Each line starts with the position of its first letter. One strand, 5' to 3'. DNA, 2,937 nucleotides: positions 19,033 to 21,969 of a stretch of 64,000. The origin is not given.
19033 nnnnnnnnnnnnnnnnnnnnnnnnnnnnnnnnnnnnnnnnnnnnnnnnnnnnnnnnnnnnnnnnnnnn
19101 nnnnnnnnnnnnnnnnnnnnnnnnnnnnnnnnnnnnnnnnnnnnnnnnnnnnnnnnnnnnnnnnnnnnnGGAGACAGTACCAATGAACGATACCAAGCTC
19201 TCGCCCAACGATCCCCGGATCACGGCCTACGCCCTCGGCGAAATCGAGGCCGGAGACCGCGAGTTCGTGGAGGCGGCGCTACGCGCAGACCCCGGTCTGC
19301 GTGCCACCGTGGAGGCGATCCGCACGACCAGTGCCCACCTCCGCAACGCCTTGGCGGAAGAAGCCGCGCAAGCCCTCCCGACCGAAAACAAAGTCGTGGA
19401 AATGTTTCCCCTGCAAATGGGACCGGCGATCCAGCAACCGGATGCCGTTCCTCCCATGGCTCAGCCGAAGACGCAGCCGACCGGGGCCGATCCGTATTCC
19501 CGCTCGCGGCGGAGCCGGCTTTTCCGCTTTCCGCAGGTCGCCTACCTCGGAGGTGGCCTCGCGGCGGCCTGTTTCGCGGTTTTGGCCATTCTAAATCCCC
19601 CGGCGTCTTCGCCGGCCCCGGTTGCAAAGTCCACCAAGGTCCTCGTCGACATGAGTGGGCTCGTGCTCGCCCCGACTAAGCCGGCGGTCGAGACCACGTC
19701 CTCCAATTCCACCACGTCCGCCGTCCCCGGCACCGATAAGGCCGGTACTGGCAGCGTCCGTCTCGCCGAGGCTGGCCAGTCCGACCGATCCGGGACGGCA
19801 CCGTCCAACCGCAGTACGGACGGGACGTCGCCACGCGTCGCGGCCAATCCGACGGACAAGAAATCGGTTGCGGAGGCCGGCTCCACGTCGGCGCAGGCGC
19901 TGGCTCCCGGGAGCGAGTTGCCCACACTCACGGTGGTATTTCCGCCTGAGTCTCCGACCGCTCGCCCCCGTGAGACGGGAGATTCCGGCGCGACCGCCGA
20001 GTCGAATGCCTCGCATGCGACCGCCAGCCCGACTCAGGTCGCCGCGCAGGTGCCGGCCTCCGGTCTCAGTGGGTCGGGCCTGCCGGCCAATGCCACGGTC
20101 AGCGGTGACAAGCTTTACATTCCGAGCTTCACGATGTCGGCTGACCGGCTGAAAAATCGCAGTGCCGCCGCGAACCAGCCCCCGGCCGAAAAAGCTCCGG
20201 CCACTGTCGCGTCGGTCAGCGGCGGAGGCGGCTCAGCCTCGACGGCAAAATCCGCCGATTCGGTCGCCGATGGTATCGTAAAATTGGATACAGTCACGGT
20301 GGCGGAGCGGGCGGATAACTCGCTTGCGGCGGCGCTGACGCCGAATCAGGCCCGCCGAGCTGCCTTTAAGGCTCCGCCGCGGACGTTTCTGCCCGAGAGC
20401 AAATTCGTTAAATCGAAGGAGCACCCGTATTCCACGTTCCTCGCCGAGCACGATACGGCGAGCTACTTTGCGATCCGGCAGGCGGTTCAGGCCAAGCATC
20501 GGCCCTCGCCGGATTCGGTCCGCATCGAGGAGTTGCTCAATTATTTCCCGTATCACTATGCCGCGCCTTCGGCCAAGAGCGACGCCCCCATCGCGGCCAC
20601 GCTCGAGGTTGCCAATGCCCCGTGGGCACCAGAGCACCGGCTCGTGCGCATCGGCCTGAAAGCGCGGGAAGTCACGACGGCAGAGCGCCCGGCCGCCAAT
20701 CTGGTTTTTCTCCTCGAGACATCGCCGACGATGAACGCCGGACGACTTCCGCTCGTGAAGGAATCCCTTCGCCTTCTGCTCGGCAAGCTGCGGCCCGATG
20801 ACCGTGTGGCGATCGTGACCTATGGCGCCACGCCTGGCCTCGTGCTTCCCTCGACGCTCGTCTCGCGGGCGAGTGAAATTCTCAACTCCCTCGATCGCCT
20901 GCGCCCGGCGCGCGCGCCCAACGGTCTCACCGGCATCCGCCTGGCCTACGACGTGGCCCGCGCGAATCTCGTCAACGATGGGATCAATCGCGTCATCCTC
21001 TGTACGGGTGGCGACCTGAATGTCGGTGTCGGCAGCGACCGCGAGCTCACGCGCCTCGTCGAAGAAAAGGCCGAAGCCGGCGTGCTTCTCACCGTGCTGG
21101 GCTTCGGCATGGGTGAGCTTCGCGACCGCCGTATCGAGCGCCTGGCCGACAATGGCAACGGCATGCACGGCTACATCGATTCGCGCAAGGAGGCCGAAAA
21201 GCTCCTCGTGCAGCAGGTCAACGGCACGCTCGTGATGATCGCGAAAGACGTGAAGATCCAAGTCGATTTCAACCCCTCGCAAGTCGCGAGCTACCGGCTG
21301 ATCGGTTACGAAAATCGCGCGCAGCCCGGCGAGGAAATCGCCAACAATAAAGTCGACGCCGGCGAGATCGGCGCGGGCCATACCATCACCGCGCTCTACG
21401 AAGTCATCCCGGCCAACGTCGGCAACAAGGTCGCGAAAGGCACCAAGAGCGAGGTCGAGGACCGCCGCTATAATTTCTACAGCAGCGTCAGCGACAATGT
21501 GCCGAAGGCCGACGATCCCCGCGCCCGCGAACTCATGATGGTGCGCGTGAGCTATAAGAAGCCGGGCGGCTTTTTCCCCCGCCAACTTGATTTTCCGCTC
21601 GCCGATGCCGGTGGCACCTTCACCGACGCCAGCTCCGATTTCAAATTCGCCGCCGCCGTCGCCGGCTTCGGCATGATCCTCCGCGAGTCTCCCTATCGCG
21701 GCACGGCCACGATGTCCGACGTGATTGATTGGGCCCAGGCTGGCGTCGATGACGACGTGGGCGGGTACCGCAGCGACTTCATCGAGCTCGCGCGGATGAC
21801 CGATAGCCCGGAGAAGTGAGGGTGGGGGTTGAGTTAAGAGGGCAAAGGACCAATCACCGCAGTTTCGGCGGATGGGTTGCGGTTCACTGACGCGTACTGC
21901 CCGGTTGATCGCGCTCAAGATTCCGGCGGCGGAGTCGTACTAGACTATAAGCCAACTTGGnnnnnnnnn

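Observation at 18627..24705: Tandem ECF sigma / anti-sigma-vWA module whose second copy is a single sigma-like/anti-sigma/TM/vWA polypeptide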

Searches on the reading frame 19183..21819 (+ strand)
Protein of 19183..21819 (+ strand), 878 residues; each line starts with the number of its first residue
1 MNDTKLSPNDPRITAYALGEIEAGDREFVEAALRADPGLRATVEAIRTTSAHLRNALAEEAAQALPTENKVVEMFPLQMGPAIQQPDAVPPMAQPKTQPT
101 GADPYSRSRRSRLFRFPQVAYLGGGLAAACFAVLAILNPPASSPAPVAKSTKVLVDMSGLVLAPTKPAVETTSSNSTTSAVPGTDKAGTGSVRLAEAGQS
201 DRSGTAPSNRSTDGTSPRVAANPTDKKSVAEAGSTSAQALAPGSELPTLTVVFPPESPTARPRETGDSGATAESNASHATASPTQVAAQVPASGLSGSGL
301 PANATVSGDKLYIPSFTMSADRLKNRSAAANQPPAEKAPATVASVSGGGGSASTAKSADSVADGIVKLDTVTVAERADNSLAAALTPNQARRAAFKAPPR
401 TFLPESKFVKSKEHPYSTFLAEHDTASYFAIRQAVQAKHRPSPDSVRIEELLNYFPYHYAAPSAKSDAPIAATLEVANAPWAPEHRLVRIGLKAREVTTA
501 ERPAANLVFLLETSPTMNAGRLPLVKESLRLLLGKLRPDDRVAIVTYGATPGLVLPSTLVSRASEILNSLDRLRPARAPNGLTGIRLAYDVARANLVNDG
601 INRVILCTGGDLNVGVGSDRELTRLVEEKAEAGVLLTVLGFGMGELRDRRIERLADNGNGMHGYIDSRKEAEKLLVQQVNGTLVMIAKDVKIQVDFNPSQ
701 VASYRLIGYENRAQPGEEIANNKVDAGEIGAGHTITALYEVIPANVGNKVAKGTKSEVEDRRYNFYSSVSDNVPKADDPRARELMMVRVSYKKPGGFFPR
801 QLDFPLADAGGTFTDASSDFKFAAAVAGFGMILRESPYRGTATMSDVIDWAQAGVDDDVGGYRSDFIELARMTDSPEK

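Call 3: search_protein_families(library=pfam, proteins=[window:19183-21819:+], max_evalue=0.1)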
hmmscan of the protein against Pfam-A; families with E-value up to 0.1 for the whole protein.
window:19183-21819:+ (878 aa): 5 families
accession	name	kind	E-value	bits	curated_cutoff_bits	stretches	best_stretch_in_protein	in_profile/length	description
PF12034.13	YfbK_C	-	1.7e-56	191.7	25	1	681-873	1-181/184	Uncharacterized protein YfbK, C-terminal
PF12450.13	vWF_A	-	4.1e-24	84.8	25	1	405-489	12-94/94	von Willebrand factor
PF00092.34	VWA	-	1e-10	42.5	23.8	1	506-668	1-164/174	von Willebrand factor type A domain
PF13519.12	VWA_2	-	2.1e-09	38.4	27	1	507-610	1-106/107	von Willebrand factor type A domain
PF13768.12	VWA_3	-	0.0016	18.9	27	1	506-661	2-152/155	von Willebrand factor type A domain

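Call 4: search_protein_families(library=ncbifam, proteins=[window:19183-21819:+], max_evalue=0.1)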
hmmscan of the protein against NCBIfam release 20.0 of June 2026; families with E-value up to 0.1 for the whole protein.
window:19183-21819:+ (878 aa): 4 families
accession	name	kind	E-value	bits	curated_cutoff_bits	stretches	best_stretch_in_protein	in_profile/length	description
TIGR03788.1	marine_srt_targ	equivalog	4.3e-07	28.7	551.65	1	498-695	265-458/629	marine proteobacterial sortase target protein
NF052375.1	antisigma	equivalog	4.7e-06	26.8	100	1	13-136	2-104/217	anti-sigma factor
NF010501.0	PRK13920.1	subfamily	5.4e-06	26.2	225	1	13-62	8-57/213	putative anti-sigmaE protein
TIGR03436.1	acidobact_VWFA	subfamily_domain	0.017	14.6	81.25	1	494-575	69-135/324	VWA domain-containing protein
